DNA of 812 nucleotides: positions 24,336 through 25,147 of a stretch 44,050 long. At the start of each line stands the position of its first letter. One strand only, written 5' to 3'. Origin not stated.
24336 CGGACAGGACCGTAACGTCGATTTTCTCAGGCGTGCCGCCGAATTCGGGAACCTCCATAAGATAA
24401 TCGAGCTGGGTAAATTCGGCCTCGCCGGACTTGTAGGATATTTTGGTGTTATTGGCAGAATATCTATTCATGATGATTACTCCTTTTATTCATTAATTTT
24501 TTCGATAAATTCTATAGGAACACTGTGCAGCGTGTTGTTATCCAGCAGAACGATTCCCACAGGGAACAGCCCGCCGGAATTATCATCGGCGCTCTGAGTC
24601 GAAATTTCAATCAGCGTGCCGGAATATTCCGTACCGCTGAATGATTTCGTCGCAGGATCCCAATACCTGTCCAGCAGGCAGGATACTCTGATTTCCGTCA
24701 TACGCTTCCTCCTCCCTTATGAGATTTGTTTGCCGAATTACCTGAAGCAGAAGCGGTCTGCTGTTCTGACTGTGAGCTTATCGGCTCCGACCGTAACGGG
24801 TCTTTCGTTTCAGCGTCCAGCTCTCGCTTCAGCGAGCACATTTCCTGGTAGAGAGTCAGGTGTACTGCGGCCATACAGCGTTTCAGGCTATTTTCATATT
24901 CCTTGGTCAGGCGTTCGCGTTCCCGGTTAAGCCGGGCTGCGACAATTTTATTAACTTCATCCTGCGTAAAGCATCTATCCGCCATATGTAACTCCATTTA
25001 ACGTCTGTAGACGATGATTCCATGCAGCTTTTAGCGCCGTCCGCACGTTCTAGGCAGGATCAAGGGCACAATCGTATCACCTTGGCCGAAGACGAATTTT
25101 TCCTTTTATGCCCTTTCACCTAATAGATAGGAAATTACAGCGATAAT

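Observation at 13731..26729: Head-less siphovirus-type tail cluster under its own sigma factor: candidate F-type tailocin-like system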

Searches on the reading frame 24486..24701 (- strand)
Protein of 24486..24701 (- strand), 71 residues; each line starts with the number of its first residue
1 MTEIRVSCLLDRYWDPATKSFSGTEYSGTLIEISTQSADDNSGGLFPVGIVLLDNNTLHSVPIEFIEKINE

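Call 5: search_protein_families(library=pfam, proteins=[window:24486-24701:-], max_evalue=0.01)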
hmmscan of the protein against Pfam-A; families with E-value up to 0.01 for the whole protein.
window:24486-24701:- (71 aa): 0 families

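Call 6: search_protein_families(library=phrogs, proteins=[window:24486-24701:-], max_evalue=0.01)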
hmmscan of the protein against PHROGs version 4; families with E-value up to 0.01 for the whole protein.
window:24486-24701:- (71 aa): 0 families

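Call 29: search_protein_families(library=ncbifam, proteins=[window:24486-24701:-], max_evalue=0.01)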
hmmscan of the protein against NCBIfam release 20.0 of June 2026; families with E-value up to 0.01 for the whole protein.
window:24486-24701:- (71 aa): 0 families

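Call 66: find_homologous_proteins(query=window:24486-24701:-, max_evalue=0.001)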
Query window:24486-24701:- (71 aa): 3 proteins with E <= 0.001 among 3 candidates.
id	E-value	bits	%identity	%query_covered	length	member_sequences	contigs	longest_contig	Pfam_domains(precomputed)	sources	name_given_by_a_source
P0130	5.0e-39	148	99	100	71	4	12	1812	-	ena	-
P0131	2.0e-27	112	76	100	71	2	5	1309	-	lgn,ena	-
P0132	1.2e-25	106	74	96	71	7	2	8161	-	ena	-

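Call 71: search_protein_families(library=phrogs, alignment_id=A5, max_evalue=1)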
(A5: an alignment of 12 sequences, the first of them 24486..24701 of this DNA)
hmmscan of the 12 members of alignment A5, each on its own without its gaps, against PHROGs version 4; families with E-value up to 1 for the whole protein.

A. member 1, window:24486-24701:- (71 aa): 1 family
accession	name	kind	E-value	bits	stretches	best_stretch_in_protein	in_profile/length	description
phrog_38340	-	unknown function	0.29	12.2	1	3-22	58-77/80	-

B. families by the number of members that match (of 12 scanned): 4 families
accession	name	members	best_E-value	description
phrog_20632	-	1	0.13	-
phrog_37675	-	1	0.24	-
phrog_25948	-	1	0.24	-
phrog_38340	-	1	0.29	-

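Call 74: search_protein_families(library=padloc, proteins=[window:24486-24701:-], max_evalue=0.01)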
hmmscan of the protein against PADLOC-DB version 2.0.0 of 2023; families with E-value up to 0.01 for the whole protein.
window:24486-24701:- (71 aa): 0 families

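Call 81: predict_structure(alignment_id=A7)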
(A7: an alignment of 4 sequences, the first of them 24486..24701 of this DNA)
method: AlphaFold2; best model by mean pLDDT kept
length: 71 residues; sequences in the alignment: 4
mean_pLDDT: 87.6   pTM: 0.66
mean pLDDT of the five models: 87.6, 86.5, 84.3, 71.2, 53.4
residues with pLDDT >= 90: 43; 70-90: 20; 50-70: 8; < 50: 0
segments of 3 or more residues with pLDDT < 50: none
pLDDT, mean of each block of 10 residues (from residue 1): 85 90 92 83 82 93 91 57
secondary structure, 60 per line:
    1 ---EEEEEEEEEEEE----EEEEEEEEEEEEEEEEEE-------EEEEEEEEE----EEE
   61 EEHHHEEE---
elements in order: E4-15 E20-37 E45-53 E58-62 E66-68

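Call 84: fold_search(model_id=the predicted structure, library=pdb)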
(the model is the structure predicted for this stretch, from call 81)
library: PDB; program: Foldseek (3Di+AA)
matches with E <= 10: 804; with E <= 0.001: 0
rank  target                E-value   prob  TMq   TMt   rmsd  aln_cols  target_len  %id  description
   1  1n5z_B                2.8e-02  1.00  0.52  0.53   8.2        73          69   15  Complex structure of Pex13p SH3 domain with a peptide of Pex14p (released 2002-12-11)
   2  2l89_MODEL_1_A        4.6e-02  1.00  0.60  0.41   4.7        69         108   10  Solution structure of Pdp1 PWWP domain reveals its unique binding sites for methylated H4K20 and DNA (released 2011-12-21)
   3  1jqq_D                4.6e-02  1.00  0.50  0.49   7.7        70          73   14  Crystal structure of Pex13p(301-386) SH3 domain (released 2002-12-06)
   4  1jqq_A                4.6e-02  1.00  0.50  0.45   7.7        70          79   14  Crystal structure of Pex13p(301-386) SH3 domain (released 2002-12-06)
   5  1jqq_B                8.9e-02  0.99  0.50  0.44   7.7        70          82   14  Crystal structure of Pex13p(301-386) SH3 domain (released 2002-12-06)
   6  2v1r_A                8.9e-02  0.99  0.47  0.50   7.8        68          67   15  Yeast Pex13 SH3 domain complexed with a peptide from Pex14 at 2.1 A resolution (released 2008-06-03)
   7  6hq9_A                1.0e-01  0.99  0.48  0.56   6.3        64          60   14  Crystal structure of the Tudor domain of human ERCC6-L2 (released 2018-10-17)
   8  1n5z_A                1.1e-01  0.99  0.49  0.49   7.8        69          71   14  Complex structure of Pex13p SH3 domain with a peptide of Pex14p (released 2002-12-11)
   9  4iup_A                1.2e-01  1.00  0.57  0.34   6.0        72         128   18  crystal structure of Se-substituted arabidopsis thaliana SHH1 SAWADEE domain L200M/L218M mutant (released 2013-05-01)
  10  4iup_B                1.3e-01  1.00  0.58  0.33   5.9        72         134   18  crystal structure of Se-substituted arabidopsis thaliana SHH1 SAWADEE domain L200M/L218M mutant (released 2013-05-01)
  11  4iuu_A                1.5e-01  1.00  0.58  0.35   6.0        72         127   18  Crystal structure of SHH1 SAWADEE domain in complex with H3K9me1 peptide (released 2013-05-01)
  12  6hq9_B                1.5e-01  0.99  0.49  0.59   5.4        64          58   14  Crystal structure of the Tudor domain of human ERCC6-L2 (released 2018-10-17)
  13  2n5u_MODEL_1_A        1.5e-01  0.98  0.54  0.49   6.3        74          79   16  Solution structure of the cyanobacterial cytochrome b6f complex subunit PetP (released 2016-04-13)
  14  5xfn                  1.5e-01  0.98  0.47  0.13   6.5        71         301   17  Structure of the N-terminal domains of PHF1 (released 2017-09-13)
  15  2e5q_MODEL_1_A        1.6e-01  1.00  0.54  0.60   5.1        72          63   18  Solution structure of the TUDOR domain of PHD finger protein 19, isoform b [Homo sapiens] (released 2007-06-26)
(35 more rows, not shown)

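Call 88: fold_search(model_id=the predicted structure, library=viral)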
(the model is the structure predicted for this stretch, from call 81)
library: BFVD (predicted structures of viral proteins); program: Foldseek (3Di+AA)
matches with E <= 10: 1111; with E <= 0.001: 1
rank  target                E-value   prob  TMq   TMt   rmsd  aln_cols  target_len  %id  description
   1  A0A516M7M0            9.6e-04  1.00  0.69  0.62   4.4        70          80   14  (no name in the UniProt tables at hand)
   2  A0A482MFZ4            1.5e-03  1.00  0.67  0.69   4.6        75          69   13  (no name in the UniProt tables at hand)
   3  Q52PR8                2.2e-03  1.00  0.71  0.48   3.6        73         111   19  Uncharacterized protein [Xanthomonas phage Xp15]
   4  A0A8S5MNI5            1.1e-02  1.00  0.57  0.22   5.8        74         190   12  Uncharacterized protein [Siphoviridae sp. ctxc31]
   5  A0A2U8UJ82            1.1e-02  0.98  0.40  0.41   6.1        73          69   12  Uncharacterized protein [Gordonia phage Jace]
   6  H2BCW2                1.6e-02  1.00  0.67  0.43   3.5        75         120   12  (no name in the UniProt tables at hand)
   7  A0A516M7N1            1.6e-02  1.00  0.59  0.65   4.0        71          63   17  (no name in the UniProt tables at hand)
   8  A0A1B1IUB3            1.8e-02  1.00  0.63  0.45   5.7        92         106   14  (no name in the UniProt tables at hand)
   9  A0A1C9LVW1            1.8e-02  1.00  0.47  0.46   5.9        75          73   20  (no name in the UniProt tables at hand)
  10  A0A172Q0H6            2.3e-02  1.00  0.49  0.54   7.2        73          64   18  Uncharacterized protein [Acinetobacter phage vB_AbaM_ME3]
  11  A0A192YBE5            2.3e-02  1.00  0.52  0.47   9.0        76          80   10  (no name in the UniProt tables at hand)
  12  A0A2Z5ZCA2            2.6e-02  1.00  0.64  0.37   3.8        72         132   18  Uncharacterized protein [Escherichia phage EcS1]
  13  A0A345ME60            2.7e-02  1.00  0.57  0.69   5.9        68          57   13  Uncharacterized protein [Streptomyces phage SparkleGoddess]
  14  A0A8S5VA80            3.2e-02  1.00  0.66  0.71   4.9        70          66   16  RBB1NT domain protein [Siphoviridae sp. ctVOP12]
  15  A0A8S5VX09            3.6e-02  1.00  0.62  0.32   8.0        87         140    9  (no name in the UniProt tables at hand)
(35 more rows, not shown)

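Call 98: find_related_loci(query=A5, collection=metagenome_contigs, flank=10000)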
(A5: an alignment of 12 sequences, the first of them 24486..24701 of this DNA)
Query A5 (71 aa) in metagenome_contigs; peptide patterns used: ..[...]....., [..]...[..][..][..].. (x = any residue, [..] = any of these).
175 stretches matched a pattern; 10 encode a relative of the query (tblastn E <= 1e-3); 10 distinct loci.
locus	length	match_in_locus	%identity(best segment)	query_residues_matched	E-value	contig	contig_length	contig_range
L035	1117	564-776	97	1-71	8e-46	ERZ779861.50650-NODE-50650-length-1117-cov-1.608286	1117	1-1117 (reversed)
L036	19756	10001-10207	68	1-68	2e-29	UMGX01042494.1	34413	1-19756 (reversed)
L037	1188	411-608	68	4-69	5e-29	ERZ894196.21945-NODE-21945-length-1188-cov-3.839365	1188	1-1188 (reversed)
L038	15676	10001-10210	66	1-69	1e-28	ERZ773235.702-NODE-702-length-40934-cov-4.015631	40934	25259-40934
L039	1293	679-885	64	1-68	6e-28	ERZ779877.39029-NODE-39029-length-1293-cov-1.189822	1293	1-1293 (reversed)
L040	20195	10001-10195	60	4-68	4e-24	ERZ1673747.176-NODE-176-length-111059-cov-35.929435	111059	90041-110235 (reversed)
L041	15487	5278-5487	54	3-71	3e-22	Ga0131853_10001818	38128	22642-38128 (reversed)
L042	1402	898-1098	51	4-71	6e-20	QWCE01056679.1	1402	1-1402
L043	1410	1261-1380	58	4-43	6e-13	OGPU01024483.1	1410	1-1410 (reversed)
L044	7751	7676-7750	68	4-28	3e-8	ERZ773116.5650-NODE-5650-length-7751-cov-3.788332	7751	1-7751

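Call 103: search_protein_representatives(alignment_id=A7)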
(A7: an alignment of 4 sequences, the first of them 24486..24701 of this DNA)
Query: 4 sequences, 71 profile positions. Proteins with E-value up to 0.001 (for the whole library): 46; up to 1e-10: 24; up to 1e-30: 0. The best 46 are listed.
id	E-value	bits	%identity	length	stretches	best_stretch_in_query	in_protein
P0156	8.7e-28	112.1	-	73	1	1-70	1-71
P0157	4.2e-24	100.3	-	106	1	3-67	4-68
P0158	3.1e-22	94.3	-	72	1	3-69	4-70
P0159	9.0e-20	86.4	-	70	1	3-69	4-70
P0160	2.3e-19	85.1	-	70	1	4-67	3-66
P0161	3.3e-19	84.6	-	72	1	3-69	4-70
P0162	3.4e-19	84.6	-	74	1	1-70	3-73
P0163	7.9e-19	83.4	-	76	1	3-66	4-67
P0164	8.4e-19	83.3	-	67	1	5-68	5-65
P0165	2.3e-17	78.7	-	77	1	2-68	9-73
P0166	1.0e-16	76.6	-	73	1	5-70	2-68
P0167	2.8e-16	75.2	-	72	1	3-67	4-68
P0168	3.0e-16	75.2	-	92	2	3-56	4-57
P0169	1.4e-15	73.0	-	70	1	4-67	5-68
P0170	1.6e-15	72.8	-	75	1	3-68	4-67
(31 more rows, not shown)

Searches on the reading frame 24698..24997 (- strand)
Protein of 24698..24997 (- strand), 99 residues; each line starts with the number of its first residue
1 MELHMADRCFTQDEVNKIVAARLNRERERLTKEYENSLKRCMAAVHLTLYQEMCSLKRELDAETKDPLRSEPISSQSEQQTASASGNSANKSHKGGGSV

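Call 5: search_protein_families(library=pfam, proteins=[window:24698-24997:-], max_evalue=0.01)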
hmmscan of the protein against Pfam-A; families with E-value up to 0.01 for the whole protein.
window:24698-24997:- (99 aa): 1 family
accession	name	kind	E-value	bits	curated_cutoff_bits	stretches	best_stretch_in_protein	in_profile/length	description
PF14265.11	DUF4355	-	0.0056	17.3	25.4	1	10-70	4-68/124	Capsid assembly scaffolding protein Gp46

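Call 6: search_protein_families(library=phrogs, proteins=[window:24698-24997:-], max_evalue=0.01)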
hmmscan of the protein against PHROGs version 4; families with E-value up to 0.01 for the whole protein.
window:24698-24997:- (99 aa): 1 family
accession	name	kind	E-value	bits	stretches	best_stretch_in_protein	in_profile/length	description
phrog_2303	-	head and packaging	0.00078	20.3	1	8-40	50-86/219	head scaffolding protein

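Call 29: search_protein_families(library=ncbifam, proteins=[window:24698-24997:-], max_evalue=0.01)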
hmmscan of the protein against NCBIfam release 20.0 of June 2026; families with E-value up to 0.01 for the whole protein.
window:24698-24997:- (99 aa): 0 families

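Call 74: search_protein_families(library=padloc, proteins=[window:24698-24997:-], max_evalue=0.01)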
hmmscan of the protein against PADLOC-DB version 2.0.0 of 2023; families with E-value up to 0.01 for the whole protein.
window:24698-24997:- (99 aa): 0 families

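Call 109: search_protein_families(library=pfam, proteins=[window:24698-24997:-], max_evalue=1)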
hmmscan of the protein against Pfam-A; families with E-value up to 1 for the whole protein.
window:24698-24997:- (99 aa): 2 families
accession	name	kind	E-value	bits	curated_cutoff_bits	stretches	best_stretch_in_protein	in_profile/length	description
PF14265.11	DUF4355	-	0.0056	17.3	25.4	1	10-70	4-68/124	Capsid assembly scaffolding protein Gp46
PF14811.11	TPD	-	0.2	11.9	27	1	8-74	11-73/138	Protein of unknown function TPD sequence-motif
